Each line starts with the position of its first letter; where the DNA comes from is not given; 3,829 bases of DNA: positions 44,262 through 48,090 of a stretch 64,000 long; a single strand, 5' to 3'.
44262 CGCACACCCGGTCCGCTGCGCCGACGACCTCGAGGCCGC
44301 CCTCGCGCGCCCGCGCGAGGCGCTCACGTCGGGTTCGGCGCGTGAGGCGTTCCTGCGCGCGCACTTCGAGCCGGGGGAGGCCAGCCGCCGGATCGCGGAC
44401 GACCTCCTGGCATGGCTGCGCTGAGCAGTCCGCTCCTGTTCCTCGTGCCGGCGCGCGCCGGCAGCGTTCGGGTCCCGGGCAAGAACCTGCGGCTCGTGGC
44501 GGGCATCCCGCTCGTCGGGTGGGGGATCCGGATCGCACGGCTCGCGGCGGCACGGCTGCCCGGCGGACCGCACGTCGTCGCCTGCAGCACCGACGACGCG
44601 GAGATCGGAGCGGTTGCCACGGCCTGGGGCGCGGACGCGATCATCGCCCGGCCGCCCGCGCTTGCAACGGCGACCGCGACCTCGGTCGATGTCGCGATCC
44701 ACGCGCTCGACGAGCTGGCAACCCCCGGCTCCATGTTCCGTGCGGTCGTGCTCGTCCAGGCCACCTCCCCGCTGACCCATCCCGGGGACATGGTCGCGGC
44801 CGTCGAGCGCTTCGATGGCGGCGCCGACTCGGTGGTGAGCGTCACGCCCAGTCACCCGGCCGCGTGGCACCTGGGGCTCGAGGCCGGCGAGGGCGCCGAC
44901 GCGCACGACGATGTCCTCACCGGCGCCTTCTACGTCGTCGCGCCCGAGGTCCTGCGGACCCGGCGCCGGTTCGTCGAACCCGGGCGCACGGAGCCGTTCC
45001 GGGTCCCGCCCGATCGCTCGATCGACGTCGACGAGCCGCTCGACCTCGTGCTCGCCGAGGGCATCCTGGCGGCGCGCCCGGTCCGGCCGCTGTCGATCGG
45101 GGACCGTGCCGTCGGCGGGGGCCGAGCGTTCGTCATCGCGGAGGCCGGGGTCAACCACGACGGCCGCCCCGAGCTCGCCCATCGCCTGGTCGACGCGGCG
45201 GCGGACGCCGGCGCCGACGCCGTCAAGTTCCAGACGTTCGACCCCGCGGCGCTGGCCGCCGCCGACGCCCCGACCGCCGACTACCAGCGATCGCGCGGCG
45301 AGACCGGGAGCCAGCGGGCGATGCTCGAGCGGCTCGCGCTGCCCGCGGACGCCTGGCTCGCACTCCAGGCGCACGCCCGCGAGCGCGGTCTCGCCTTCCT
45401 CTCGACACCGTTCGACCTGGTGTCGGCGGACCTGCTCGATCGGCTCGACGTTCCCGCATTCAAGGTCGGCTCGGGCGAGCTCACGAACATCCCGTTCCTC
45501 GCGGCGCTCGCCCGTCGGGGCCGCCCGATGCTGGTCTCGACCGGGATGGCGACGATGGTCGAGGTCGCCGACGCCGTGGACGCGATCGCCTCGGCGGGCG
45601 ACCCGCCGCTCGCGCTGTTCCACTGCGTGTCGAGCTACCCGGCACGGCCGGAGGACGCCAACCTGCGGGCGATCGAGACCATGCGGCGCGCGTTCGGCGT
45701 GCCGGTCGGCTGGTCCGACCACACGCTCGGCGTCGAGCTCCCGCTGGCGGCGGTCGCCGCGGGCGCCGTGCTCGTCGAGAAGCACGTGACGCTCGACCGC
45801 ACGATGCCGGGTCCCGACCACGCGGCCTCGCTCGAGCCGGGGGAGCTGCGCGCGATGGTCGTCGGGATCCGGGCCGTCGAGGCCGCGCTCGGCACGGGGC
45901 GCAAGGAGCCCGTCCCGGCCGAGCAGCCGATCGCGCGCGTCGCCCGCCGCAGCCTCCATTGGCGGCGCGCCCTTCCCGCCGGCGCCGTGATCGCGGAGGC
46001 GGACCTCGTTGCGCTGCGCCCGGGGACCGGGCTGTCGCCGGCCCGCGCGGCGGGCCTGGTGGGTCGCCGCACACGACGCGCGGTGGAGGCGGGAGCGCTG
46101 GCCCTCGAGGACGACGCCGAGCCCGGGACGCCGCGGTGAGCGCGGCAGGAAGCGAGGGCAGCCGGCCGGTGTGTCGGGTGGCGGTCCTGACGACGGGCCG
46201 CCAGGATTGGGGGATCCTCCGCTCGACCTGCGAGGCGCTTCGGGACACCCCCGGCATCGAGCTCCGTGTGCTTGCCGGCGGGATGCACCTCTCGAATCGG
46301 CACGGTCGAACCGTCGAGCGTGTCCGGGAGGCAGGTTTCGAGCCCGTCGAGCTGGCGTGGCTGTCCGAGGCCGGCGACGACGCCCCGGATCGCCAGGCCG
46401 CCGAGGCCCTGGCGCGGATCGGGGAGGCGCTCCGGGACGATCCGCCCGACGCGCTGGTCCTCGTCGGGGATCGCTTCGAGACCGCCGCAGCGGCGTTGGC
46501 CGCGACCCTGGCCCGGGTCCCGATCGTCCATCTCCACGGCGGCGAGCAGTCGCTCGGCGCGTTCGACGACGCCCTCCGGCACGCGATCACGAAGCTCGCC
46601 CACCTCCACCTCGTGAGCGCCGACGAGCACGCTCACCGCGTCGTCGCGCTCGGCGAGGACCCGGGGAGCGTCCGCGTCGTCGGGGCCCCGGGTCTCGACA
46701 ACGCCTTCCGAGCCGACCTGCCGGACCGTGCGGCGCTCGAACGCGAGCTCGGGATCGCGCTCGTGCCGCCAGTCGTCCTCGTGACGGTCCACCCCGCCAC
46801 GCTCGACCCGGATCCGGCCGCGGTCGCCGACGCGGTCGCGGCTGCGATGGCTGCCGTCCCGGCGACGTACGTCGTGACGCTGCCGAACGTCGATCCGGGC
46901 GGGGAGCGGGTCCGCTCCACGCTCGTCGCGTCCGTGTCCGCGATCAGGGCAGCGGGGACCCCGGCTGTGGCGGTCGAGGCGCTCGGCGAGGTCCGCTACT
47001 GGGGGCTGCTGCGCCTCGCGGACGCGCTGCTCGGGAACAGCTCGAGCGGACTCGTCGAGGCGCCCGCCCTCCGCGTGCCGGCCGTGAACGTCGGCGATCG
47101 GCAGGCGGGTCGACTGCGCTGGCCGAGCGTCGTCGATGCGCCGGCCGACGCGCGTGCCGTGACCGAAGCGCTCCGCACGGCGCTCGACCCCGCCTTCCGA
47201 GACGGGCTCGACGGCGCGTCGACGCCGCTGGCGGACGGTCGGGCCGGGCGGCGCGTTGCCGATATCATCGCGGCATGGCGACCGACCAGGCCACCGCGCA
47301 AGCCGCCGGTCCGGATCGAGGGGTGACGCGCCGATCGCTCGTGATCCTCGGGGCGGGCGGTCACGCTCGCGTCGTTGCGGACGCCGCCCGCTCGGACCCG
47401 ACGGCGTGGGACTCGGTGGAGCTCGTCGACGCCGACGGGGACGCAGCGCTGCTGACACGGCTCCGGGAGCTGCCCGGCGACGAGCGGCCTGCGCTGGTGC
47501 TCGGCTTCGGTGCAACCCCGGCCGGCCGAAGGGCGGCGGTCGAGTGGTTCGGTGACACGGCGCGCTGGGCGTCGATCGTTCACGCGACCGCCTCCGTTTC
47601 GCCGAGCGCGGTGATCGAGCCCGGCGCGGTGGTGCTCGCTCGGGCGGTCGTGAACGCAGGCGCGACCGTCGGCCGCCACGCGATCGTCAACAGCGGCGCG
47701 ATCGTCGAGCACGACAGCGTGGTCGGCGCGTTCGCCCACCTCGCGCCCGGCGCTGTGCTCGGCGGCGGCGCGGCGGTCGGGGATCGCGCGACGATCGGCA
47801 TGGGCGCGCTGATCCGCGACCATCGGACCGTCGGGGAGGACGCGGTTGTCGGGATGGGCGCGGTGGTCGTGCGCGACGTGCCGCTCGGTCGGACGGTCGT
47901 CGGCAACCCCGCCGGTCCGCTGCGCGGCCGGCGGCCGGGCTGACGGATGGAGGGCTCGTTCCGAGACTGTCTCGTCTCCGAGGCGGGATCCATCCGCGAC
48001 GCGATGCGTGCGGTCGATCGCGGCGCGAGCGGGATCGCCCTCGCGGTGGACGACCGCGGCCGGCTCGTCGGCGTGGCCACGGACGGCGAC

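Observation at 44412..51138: Complete legionaminic-acid-type nonulosonic acid pathway with a NeuA-NeuB (CMP-synthetase-synthase) gene fusion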

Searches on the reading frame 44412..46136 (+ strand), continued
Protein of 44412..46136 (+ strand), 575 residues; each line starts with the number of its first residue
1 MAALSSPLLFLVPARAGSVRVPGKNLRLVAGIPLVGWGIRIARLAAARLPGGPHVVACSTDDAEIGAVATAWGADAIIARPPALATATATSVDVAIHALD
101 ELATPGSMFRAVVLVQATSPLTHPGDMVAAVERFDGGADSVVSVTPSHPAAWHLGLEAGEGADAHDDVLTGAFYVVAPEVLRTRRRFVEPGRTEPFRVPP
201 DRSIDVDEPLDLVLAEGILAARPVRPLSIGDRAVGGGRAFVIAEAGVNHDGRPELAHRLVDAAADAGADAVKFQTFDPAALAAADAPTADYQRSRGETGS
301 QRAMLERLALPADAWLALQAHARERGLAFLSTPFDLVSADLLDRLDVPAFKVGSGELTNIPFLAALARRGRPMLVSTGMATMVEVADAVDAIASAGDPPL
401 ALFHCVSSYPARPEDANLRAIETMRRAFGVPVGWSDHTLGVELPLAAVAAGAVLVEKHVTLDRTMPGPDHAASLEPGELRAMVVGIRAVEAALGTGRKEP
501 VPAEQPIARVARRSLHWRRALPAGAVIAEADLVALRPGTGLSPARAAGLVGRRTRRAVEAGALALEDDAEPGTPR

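Call 76: search_protein_representatives(protein=window:44412-46136:+)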
Query: 575 residues. Proteins with E-value up to 0.001 (for the whole library): 32127; up to 1e-10: 15948; up to 1e-30: 4794. The best 150 are listed.
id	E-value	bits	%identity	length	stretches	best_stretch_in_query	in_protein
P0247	1.2e-171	589.0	58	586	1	5-571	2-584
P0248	2.8e-164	564.6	54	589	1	5-573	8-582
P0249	8.8e-164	563.0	54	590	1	8-569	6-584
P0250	2.2e-160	551.8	54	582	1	9-567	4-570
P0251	1.3e-159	549.2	60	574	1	1-557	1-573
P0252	3.3e-149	514.8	52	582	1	8-570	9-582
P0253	2.3e-142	492.2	52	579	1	8-560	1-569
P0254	1.8e-133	462.9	59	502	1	7-414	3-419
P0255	2.2e-133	462.6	57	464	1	169-570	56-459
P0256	7.2e-133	460.9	60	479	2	5-283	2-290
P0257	4.5e-129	448.4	51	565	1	8-562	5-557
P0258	4.8e-129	448.3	47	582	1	8-557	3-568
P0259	4.2e-128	445.2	49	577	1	8-559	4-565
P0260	3.0e-125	435.7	48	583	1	5-566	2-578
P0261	4.4e-125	435.2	64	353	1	227-564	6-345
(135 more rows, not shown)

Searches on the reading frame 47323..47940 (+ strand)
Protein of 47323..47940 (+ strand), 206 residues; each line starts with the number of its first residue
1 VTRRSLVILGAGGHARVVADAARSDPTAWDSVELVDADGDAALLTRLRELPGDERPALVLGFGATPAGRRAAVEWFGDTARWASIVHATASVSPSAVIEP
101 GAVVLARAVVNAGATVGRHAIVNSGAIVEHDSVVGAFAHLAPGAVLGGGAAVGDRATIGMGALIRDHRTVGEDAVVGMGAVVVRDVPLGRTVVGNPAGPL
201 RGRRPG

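Call 6: search_protein_families(library=pfam, proteins=[window:47323-47940:+])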
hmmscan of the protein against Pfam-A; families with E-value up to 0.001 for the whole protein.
window:47323-47940:+ (206 aa): 3 families
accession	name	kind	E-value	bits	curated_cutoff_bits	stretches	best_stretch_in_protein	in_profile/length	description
PF00132.30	Hexapep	-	2.3e-13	49.7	27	3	131-165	1-35/36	Bacterial transferase hexapeptide (six repeats)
PF17836.7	PglD_N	-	1.1e-05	26.3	23.4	1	6-37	2-32/78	PglD N-terminal domain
PF25084.1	LbH_EIF2B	-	5e-05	23.7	54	0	96-136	62-101/105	EIF2B subunit epsilon LbH domain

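Call 7: search_protein_families(library=ncbifam, proteins=[window:47323-47940:+])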
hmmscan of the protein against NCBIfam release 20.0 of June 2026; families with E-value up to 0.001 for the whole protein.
window:47323-47940:+ (206 aa): 30 families (the best 25 are shown)
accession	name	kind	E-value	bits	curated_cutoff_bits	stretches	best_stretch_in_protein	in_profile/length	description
TIGR03570.1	NeuD_NnaD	subfamily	1.1e-51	175.3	160.8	1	6-197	2-201/202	NeuD/PglB/VioB family sugar acetyltransferase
NF002060.0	PRK00892.1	subfamily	2.2e-15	56.6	207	2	81-164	99-182/345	UDP-3-O-(3-hydroxymyristoyl)glucosamine N-acyltransferase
TIGR01853.1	lipid_A_lpxD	equivalog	2.9e-12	46.2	242.5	1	73-164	82-173/325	UDP-3-O-(3-hydroxymyristoyl)glucosamine N-acyltransferase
TIGR03532.1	DapD_Ac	equivalog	6.1e-12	45.6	231.75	1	78-197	81-208/231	2,3,4,5-tetrahydropyridine-2,6-dicarboxylate N-acetyltransferase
NF003657.0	PRK05289.1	equivalog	3.7e-11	42.6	226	2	128-197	121-190/264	acyl-ACP--UDP-N-acetylglucosamine O-acyltransferase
TIGR01852.1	lipid_A_lpxA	equivalog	7e-10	38.6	231.05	2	128-195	116-183/254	acyl-ACP--UDP-N-acetylglucosamine O-acyltransferase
NF007499.0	PRK10092.1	equivalog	1.1e-08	35.2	314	1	143-198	123-178/183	maltose O-acetyltransferase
NF050158.1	CarbAnhydGPos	equivalog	7.2e-08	32.3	250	1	150-201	88-141/172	gamma carbonic anhydrase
TIGR01172.1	cysE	equivalog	4.7e-07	30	210.65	1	67-197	33-161/162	serine O-acetyltransferase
NF010936.0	PRK14356.1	equivalog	5e-07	29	666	1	89-154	287-350/456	bifunctional UDP-N-acetylglucosamine diphosphorylase/glucosamine-1-phosphate N-acetyltransferase GlmU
TIGR03308.1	phn_thr-fam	hypoth_equivalog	6.8e-07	29.3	201.65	1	151-203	110-162/204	phosphonate metabolim protein, transferase hexapeptide repeat family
NF007797.0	PRK10502.1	subfamily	7.8e-07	28.9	192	1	151-203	127-179/183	WcaF family extracellular polysaccharide biosynthesis acetyltransferase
NF041874.1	EPS_EpsC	equivalog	2.5e-06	27.3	150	1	151-197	115-161/168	serine O-acetyltransferase EpsC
NF052502.1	man1P_GTase_Rv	exception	3.5e-06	26.1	440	1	93-180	244-334/352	mannose-1-phosphate guanylyltransferase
NF010933.0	PRK14353.1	equivalog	8.8e-06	24.6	505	1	91-154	270-332/453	bifunctional UDP-N-acetylglucosamine diphosphorylase/glucosamine-1-phosphate N-acetyltransferase GlmU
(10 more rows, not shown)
